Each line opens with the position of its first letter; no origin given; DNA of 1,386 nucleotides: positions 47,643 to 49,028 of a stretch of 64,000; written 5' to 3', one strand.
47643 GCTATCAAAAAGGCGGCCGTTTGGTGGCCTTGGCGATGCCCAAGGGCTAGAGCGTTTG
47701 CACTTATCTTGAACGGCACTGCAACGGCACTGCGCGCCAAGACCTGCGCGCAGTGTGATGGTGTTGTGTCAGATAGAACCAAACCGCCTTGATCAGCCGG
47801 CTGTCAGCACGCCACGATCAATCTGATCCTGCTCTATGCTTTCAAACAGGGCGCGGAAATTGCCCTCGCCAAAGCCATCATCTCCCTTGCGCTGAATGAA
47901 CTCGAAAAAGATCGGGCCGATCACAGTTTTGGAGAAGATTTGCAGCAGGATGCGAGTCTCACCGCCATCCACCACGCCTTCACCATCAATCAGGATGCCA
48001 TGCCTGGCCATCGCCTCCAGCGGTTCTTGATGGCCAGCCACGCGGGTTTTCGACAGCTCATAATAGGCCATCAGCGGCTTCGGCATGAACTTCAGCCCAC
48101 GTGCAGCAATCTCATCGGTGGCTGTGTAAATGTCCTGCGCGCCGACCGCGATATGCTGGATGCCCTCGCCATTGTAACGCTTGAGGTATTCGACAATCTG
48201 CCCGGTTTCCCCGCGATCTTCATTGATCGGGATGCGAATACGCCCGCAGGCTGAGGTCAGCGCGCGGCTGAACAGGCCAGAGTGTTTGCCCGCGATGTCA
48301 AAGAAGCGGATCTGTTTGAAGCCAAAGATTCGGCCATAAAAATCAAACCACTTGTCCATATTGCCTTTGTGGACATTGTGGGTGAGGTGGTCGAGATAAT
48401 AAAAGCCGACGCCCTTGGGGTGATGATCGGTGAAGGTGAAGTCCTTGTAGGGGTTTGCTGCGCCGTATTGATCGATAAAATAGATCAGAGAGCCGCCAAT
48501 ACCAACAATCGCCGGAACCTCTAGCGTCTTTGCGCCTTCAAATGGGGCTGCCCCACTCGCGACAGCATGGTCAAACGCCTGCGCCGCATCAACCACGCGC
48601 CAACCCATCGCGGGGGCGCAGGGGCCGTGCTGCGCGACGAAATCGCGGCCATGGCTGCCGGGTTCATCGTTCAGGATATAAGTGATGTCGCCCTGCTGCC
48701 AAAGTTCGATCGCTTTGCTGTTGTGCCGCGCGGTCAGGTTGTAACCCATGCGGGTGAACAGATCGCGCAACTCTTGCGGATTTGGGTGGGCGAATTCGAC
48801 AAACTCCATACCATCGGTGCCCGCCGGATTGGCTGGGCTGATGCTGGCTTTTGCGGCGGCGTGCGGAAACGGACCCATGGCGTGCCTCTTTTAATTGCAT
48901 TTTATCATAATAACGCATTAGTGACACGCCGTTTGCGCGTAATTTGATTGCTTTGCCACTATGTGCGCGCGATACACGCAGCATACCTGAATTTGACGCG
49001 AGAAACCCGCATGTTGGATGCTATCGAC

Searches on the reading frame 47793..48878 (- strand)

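Call 67: search_protein_families(library=pfam, proteins=[window:47793-48878:-], max_evalue=0.00001)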
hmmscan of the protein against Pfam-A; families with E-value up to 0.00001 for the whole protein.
window:47793-48878:- (361 aa): 2 families
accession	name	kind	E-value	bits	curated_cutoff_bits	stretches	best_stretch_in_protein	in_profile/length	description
PF14696.12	Glyoxalase_5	-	8.2e-44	149.6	27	1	17-149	3-138/139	Hydroxyphenylpyruvate dioxygenase, HPPD, N-terminal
PF00903.31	Glyoxalase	-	4.8e-12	46.8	20.6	1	163-268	3-99/121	Glyoxalase/Bleomycin resistance protein/Dioxygenase superfamily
